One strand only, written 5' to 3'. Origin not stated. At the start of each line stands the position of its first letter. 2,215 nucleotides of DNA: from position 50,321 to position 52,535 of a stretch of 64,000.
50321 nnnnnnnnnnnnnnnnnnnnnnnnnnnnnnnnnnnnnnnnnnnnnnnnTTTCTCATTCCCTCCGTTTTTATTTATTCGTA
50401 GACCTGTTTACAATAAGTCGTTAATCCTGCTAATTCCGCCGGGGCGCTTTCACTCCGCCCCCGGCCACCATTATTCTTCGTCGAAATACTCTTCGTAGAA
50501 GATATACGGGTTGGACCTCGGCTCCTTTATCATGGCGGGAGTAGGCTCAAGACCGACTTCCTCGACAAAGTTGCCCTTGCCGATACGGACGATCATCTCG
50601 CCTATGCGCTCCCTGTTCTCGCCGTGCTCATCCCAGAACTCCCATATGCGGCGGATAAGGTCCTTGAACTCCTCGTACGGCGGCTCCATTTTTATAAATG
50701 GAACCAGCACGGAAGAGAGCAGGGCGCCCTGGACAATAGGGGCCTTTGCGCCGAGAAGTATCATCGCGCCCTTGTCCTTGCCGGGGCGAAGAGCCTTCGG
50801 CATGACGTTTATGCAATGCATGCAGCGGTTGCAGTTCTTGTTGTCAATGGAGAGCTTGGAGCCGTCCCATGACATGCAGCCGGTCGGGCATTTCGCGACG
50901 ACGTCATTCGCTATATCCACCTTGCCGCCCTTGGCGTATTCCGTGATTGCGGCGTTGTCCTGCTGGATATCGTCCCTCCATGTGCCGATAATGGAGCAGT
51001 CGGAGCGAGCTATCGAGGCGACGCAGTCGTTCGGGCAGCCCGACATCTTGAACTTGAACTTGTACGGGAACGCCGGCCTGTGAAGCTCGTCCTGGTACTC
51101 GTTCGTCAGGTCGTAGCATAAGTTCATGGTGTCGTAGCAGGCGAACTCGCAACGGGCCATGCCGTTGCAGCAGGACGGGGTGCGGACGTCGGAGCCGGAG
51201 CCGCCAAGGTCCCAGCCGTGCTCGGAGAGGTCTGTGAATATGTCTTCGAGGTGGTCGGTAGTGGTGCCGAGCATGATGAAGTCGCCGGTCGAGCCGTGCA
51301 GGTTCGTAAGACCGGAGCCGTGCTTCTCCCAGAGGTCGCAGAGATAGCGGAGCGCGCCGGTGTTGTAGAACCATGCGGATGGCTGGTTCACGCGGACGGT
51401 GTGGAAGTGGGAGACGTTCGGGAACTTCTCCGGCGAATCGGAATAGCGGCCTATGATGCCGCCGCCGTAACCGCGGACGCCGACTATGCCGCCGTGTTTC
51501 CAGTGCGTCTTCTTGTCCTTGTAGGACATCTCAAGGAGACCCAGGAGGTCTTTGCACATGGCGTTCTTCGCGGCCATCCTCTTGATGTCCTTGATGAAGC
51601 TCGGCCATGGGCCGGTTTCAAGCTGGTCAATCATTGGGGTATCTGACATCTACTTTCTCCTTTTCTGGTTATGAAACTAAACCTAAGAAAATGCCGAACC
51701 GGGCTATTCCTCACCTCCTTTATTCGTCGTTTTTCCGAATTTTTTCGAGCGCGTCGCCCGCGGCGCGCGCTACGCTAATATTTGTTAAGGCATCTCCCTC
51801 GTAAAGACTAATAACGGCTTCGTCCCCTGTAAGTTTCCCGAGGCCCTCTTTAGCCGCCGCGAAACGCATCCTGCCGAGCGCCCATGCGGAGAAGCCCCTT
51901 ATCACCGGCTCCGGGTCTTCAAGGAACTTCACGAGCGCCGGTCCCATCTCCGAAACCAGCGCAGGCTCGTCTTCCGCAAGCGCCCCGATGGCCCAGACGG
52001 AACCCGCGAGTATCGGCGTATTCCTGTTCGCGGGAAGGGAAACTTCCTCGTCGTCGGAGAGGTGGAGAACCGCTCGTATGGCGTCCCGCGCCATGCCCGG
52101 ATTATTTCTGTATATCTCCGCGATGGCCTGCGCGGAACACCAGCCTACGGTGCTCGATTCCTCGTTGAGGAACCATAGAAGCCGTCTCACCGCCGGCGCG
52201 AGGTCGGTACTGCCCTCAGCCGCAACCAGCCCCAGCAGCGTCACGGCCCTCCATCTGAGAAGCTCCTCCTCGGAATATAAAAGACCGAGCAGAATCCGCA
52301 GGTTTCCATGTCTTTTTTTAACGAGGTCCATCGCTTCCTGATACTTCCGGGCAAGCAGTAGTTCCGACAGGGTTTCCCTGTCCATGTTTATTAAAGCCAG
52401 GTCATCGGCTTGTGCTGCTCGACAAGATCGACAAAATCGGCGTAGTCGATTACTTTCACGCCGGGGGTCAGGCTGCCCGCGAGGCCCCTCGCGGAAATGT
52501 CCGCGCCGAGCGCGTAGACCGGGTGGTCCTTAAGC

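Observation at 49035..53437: dsrEFH and tusA (oxidative-type markers) co-occur with dsrD (reductive-type marker) in one locus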

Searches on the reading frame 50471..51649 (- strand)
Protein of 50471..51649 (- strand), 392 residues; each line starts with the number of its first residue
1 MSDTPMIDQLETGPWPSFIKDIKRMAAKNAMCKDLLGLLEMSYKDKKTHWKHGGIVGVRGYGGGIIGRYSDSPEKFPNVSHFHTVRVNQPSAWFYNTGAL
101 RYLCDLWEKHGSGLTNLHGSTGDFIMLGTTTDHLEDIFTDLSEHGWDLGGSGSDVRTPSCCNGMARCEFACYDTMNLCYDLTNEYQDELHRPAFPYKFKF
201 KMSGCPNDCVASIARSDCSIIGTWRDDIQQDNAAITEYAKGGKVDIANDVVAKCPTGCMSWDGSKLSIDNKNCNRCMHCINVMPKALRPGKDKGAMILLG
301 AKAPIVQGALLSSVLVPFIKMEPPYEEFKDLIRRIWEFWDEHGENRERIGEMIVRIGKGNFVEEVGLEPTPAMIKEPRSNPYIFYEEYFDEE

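Call 4: search_protein_families(library=pfam, proteins=[window:50471-51649:-], max_evalue=0.01)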
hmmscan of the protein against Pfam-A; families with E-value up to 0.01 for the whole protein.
window:50471-51649:- (392 aa): 3 families
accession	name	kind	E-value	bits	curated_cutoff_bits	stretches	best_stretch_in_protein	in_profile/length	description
PF01077.27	NIR_SIR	-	1.8e-35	122.1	27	1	151-367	1-152/158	Nitrite and sulphite reductase 4Fe-4S domain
PF03460.22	NIR_SIR_ferr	-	7.6e-06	26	24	1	80-143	7-68/69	Nitrite/Sulfite reductase ferredoxin-like half domain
PF13370.11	Fer4_13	-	0.0094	17.1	24.5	0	268-296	1-29/58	4Fe-4S single cluster domain of Ferredoxin I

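Call 5: search_protein_families(library=ncbifam, proteins=[window:50471-51649:-], max_evalue=0.01)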
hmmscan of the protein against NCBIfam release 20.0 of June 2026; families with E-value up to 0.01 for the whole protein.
window:50471-51649:- (392 aa): 9 families
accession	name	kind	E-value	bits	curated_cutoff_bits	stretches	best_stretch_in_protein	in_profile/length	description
TIGR02064.1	dsrA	equivalog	2.7e-176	586.3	392.85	1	7-387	1-388/402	dissimilatory-type sulfite reductase subunit alpha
TIGR02066.1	dsrB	equivalog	2.7e-37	128.6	341.5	1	82-384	30-330/341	dissimilatory-type sulfite reductase subunit beta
TIGR02912.1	sulfite_red_C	equivalog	2.2e-09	36.8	324.1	1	148-286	93-216/314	sulfite reductase subunit C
NF011565.0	PRK14989.1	subfamily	5.1e-07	28.1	883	1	123-223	602-698/847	nitrite reductase large subunit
TIGR02374.1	nitri_red_nirB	equivalog_domain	1.3e-06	27.2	578.35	1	124-223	598-693/794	nitrite reductase large subunit NirB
NF007125.0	PRK09566.1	equivalog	6.1e-05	21.6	594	1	156-226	392-458/513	ferredoxin--nitrite reductase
TIGR04041.1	activase_YjjW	hypoth_equivalog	0.002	17.6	250.2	1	248-289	47-88/276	YjjW family glycine radical enzyme activase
NF058577.1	FdxA_fam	equivalog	0.0045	17.1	65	1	252-284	17-49/52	4Fe-4S ferredoxin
NF010029.0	PRK13504.1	equivalog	0.0097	14.3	457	0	123-223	401-502/575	NADPH-dependent assimilatory sulfite reductase hemoprotein subunit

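Call 11: search_solved_structures(query=window:50471-51649:-, max_evalue=1e-10)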
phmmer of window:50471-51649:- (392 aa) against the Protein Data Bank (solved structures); distinct sequences matched with E-value up to 1e-10: 13.
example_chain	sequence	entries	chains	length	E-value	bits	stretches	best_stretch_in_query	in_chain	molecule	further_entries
3mm5_A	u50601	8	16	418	3.8e-168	562.8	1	1-387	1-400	Sulfite reductase, dissimilatory-type subunit alpha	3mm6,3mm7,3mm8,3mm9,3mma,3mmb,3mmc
2v4j_A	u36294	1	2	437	1.2e-160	538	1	4-387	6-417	SULFITE REDUCTASE, DISSIMILATORY-TYPE SUBUNIT ALPHA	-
2xsj_A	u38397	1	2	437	7.5e-159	532.2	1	4-387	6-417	SULFITE REDUCTASE ALPHA SUBUNIT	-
3or1_A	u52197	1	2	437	1.1e-157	528.4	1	3-387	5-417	Sulfite reductase alpha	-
3or2_A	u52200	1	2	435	1.1e-157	528.4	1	3-387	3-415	Sulfite redcutase subunit alpha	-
3mm5_B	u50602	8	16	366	4.8e-21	78.2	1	97-388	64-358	Sulfite reductase, dissimilatory-type subunit beta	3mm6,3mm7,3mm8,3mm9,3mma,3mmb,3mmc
7npa_A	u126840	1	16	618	8.9e-18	67.4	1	82-365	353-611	Coenzyme F420-dependent sulfite reductase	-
9tn7_A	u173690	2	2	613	9.6e-16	60.7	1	73-365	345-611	Coenzyme F420 hydrogenase/dehydrogenase beta subunit domain protein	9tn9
7np8_A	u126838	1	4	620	6.7e-15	58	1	81-365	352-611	Coenzyme F420-dependent sulfite reductase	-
3or2_B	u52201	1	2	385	1.7e-14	56.7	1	144-382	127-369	Sulfite redcutase subunit beta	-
3or1_B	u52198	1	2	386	1.7e-14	56.6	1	144-382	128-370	Sulfite reductase beta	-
2v4j_B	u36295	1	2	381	2.1e-13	53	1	83-383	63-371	SULFITE REDUCTASE, DISSIMILATORY-TYPE SUBUNIT BETA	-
2xsj_B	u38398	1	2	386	2.9e-11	46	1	91-383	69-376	SULFITE REDUCTASE BETA SUBUNIT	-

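Call 14: find_homologous_proteins(query=window:50471-51649:-, max_evalue=1e-20)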
Query window:50471-51649:- (392 aa): 8000 proteins with E <= 1e-20 among 8000 candidates; the best 120 are listed.
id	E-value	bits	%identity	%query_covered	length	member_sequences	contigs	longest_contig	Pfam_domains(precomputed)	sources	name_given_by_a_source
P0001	8.7e-261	883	92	99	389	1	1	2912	PF01077.28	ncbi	ncbi:MAG: dissimilatory-type sulfite reductase subunit alpha, partial [Nitrospirota bacterium]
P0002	1.2e-253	859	89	98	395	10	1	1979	PF01077.28,PF03460.23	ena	-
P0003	3.2e-252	855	89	98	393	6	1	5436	PF01077.28,PF03460.23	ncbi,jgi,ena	ncbi:MAG: dissimilatory-type sulfite reductase subunit alpha [Nitrospirota bacterium]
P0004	2.4e-248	842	88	98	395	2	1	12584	PF01077.28,PF03460.23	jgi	jgi:dissimilatory sulfite reductase alpha subunit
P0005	1.6e-245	833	87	98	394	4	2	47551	PF01077.28,PF03460.23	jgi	-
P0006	4.5e-240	815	85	98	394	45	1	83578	PF01077.28,PF03460.23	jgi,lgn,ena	-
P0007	1.6e-235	800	83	98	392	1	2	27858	PF01077.28,PF03460.23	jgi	-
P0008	8.1e-233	791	81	98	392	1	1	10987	PF01077.28,PF03460.23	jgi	-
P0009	2.2e-231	786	82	98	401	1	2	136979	PF01077.28,PF03460.23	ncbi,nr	ncbi:MAG: dissimilatory-type sulfite reductase subunit alpha [Nitrospirae bacterium]|nr:dissimilator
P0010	2.9e-220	749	78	98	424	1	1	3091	PF01077.28,PF03460.23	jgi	jgi:sulfite reductase alpha subunit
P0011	3.8e-207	706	72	97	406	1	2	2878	PF01077.28,PF03460.23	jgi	jgi:sulfite reductase alpha subunit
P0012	2.5e-206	703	71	100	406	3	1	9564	PF01077.28,PF03460.23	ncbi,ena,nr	ncbi:MAG: dissimilatory-type sulfite reductase subunit alpha [bacterium]|nr:dissimilatory-type sulfi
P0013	2.5e-205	700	72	98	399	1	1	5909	PF01077.28,PF03460.23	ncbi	ncbi:MAG: dissimilatory-type sulfite reductase subunit alpha [bacterium]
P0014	5.4e-205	699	71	99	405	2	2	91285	PF01077.28,PF03460.23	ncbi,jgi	-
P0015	1.0e-204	698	69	100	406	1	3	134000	PF01077.28,PF03460.23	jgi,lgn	jgi:sulfite reductase alpha subunit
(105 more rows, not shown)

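Call 15: find_related_loci(query=window:50471-51649:-, collection=genome_contigs, flank=10000)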
Query window:50471-51649:- (392 aa) in genome_contigs; peptide patterns used: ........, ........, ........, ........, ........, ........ (x = any residue, [..] = any of these).
600 stretches matched a pattern (row limit reached: there are more); 597 encode a relative of the query (tblastn E <= 1e-3); the best 80 are kept; 80 distinct loci.
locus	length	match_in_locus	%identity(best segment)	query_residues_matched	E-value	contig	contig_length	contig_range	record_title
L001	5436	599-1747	89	1-383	0e+0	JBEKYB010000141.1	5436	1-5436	MAG: Nitrospirota bacterium isolate SPRUCE 665 SPRUCE_665_141, whole genome shotgun sequence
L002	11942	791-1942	67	3-387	0e+0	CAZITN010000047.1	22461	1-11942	MAG TPA_asm: uncultured Thermodesulfovibrio sp. isolate binchicken_co172_180 genome assembly, contig: NODE_1760_length_2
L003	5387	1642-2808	70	1-390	0e+0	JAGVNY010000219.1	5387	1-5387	MAG: Candidatus Zixiibacteriota bacterium isolate DeMMO3_21 c_000000042845, whole genome shotgun sequence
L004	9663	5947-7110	70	1-389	0e+0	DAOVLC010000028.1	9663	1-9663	MAG TPA_asm: Candidatus Zixiibacteriota bacterium isolate CSMAG_1435 CSMAG_1435_k141_1125501_length_9663_cov_17.4694, wh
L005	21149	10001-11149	70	1-384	0e+0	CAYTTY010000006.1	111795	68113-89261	MAG TPA_asm: uncultured Ignavibacteria bacterium isolate SRP141376_co2_295 genome assembly, contig: NODE_420_length_1117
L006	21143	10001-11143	69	4-385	0e+0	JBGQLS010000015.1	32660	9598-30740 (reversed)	MAG: Anaeromyxobacteraceae bacterium isolate OBJ2_061818_050_32 k141_680648_length_32660_cov_13.6532, whole genome shotg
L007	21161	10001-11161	69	2-389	0e+0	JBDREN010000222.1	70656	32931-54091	MAG: Elusimicrobiota bacterium isolate MEGAHIT-group-1.316 k141_4342802, whole genome shotgun sequence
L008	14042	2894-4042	69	4-386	0e+0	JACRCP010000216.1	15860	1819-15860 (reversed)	MAG: Deltaproteobacteria bacterium isolate NC_groundwater_1649_Pr3_B-0.1um_64_26 SR-2_scaffold_141_1801597, whole genome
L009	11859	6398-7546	70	2-384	0e+0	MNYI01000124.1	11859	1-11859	MAG: Candidatus Desantisbacteria bacterium CG2_30_40_21 cg2_3.0_scaffold_5297_c, whole genome shotgun sequence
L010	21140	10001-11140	69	4-384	3e-180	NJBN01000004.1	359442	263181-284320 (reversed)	MAG: candidate division LCP-89 bacterium B3_LCP 9, whole genome shotgun sequence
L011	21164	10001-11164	68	1-389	4e-180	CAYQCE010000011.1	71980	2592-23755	MAG TPA_asm: uncultured Ignavibacteria bacterium isolate SRP141376_co4_284 genome assembly, contig: NODE_642_length_7198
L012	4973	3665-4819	69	1-386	0e+0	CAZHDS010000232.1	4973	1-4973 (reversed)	MAG TPA_asm: uncultured Ignavibacteriales bacterium isolate binchicken_co86_98 genome assembly, contig: NODE_9969_length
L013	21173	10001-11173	68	1-387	4e-179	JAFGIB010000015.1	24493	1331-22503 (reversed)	MAG: Deltaproteobacteria bacterium isolate Zod_Metabat.169 k87_609587, whole genome shotgun sequence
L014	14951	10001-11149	68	4-387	6e-178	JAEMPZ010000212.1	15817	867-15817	MAG: Acidobacteria bacterium isolate 2016_B02_sed_C_26 c_000000000836, whole genome shotgun sequence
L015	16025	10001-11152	67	1-385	3e-177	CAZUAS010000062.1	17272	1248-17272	MAG TPA_asm: uncultured Ignavibacteriales bacterium isolate binchicken_co43_183 genome assembly, contig: NODE_5886_lengt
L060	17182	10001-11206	61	3-387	2e-169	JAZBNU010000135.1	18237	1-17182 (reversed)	MAG: Desulfopila sp. isolate bin.795 k117_2544327, whole genome shotgun sequence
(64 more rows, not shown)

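Call 48: search_dna_similar(query=window:50471-51649:-, collection=plasmids, mode=protein, max_evalue=1e-20, max_rows=20)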
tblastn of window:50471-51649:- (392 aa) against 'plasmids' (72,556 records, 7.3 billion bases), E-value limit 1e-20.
No match.

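Call 49: search_dna_similar(query=window:50471-51649:-, collection=phages, mode=protein, max_evalue=1e-20, max_rows=20)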
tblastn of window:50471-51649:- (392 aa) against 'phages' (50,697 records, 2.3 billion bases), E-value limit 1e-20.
Records with a match: 4; places in all: 4; records where one place covers at least 80% of the query: 4.
Best place of each record, by identity: <60% 4.
By first word of the organism name: Lauvirus 2; Podophage 2.
By host as written in the record: - 4.
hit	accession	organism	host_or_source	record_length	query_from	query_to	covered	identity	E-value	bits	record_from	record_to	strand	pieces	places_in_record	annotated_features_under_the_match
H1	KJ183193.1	Lauvirus lau218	-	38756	1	392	100%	38.7%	1e-86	292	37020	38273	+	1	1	sulphite reductase, dissimilatory-type alpha subunit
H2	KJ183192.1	Lauvirus lau218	-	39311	1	392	100%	38.7%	1e-86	292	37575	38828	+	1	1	sulphite reductase (rdsrA), dissimilatory-type alpha subunit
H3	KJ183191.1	Podophage Lau218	-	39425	1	392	100%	38.7%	1e-86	292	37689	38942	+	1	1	sulphite reductase, dissimilatory-type alpha subunit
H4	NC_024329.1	Podophage Lau218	-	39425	1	392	100%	38.7%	1e-86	292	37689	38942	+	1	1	sulphite reductase, dissimilatory-type alpha subunit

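Call 50: get_annotated_region(hit=H2, flank=1500)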
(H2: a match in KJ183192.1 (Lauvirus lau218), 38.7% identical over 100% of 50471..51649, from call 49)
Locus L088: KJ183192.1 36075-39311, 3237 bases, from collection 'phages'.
description: Lauvirus lau218, complete genome.
organism: Lauvirus lau218 (NCBI taxid 1465639)
taxonomy: Viruses; Duplodnaviria; Heunggongvirae; Uroviricota; Caudoviricetes; Autographiviridae; Lauvirus
host: -; source: -; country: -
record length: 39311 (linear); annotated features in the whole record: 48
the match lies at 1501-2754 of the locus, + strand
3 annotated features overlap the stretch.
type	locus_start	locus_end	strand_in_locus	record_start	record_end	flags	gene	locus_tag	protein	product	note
CDS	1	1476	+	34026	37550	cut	-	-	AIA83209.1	putative phage protein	-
CDS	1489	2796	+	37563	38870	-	-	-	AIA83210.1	sulphite reductase (rdsrA), dissimilatory-type alpha subunit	-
CDS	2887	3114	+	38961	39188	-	-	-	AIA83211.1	phage protein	-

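Call 61: find_encoding_contigs(protein=P0009, flank=10000, max_places=1)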
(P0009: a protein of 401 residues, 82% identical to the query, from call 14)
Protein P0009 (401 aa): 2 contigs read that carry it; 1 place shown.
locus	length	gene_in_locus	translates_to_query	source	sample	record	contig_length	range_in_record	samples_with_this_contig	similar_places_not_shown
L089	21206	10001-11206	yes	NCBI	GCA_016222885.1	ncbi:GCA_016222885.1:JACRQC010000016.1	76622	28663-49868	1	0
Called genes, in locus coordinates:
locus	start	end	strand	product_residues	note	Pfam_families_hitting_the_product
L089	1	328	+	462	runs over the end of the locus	PF01656:CbiA, PF13500:AAA_26 (weak), PF07685:GATase_3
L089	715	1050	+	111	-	PF04358:DsrC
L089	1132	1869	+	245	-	PF02665:Nitrate_red_gam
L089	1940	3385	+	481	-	PF13183:Fer4_8, PF13237:Fer4_10 (faint), PF13534:Fer4_17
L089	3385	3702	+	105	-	-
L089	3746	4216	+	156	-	PF00355:Rieske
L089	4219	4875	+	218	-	PF00033:Cytochrome_B, PF13631:Cytochrom_B_N_2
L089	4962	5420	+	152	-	PF00032:Cytochrom_B_C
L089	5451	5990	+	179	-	-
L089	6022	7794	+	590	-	-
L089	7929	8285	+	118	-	PF02635:DsrE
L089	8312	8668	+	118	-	PF02635:DsrE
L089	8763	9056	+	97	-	PF04077:DsrH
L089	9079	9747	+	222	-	PF13646:HEAT_2 (faint), PF13513:HEAT_EZ (weak)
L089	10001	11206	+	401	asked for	PF03460:NIR_SIR_ferr (weak), PF01077:NIR_SIR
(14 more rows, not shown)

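Call 86: search_protein_families(library=pfam, proteins=[L060:12542-12772:+], max_evalue=0.01)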
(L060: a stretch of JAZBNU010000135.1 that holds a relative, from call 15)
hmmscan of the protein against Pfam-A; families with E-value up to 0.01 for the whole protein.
L060:12542-12772:+ (76 aa): 1 family
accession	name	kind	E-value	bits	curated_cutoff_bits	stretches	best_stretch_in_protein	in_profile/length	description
PF08679.17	DsrD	-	5.1e-29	100.8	24.2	1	9-69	2-64/65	Dissimilatory sulfite reductase D (DsrD)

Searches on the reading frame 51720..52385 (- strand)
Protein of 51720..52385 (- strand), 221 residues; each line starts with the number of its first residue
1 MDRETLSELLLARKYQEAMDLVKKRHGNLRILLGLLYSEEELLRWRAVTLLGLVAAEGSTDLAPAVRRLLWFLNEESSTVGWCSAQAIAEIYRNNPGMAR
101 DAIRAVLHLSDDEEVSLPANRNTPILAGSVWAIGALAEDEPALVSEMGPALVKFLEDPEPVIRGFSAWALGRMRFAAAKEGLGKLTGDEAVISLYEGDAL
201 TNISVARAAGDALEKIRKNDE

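Call 4: search_protein_families(library=pfam, proteins=[window:51720-52385:-], max_evalue=0.01)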
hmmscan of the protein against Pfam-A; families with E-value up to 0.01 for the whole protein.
window:51720-52385:- (221 aa): 4 families
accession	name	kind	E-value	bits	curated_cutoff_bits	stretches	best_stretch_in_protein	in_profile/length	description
PF13513.12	HEAT_EZ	-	9.7e-11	42.4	27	1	127-173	5-55/55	HEAT-like repeat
PF13646.12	HEAT_2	-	1.7e-09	38.2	27.7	2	148-188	33-73/88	HEAT repeats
PF02985.28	HEAT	-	5.7e-05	23.4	23.5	0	149-173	3-27/31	HEAT repeat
PF00514.29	Arm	-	0.0098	16.4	20.6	0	149-171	15-37/41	Armadillo/beta-catenin-like repeat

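Call 5: search_protein_families(library=ncbifam, proteins=[window:51720-52385:-], max_evalue=0.01)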
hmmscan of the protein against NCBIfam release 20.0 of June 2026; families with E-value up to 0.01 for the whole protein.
window:51720-52385:- (221 aa): 1 family
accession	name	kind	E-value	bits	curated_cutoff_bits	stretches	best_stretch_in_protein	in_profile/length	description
NF045662.1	DVU0298_fam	equivalog_domain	8.9e-44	149.6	75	1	6-213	2-212/213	DVU0298 family protein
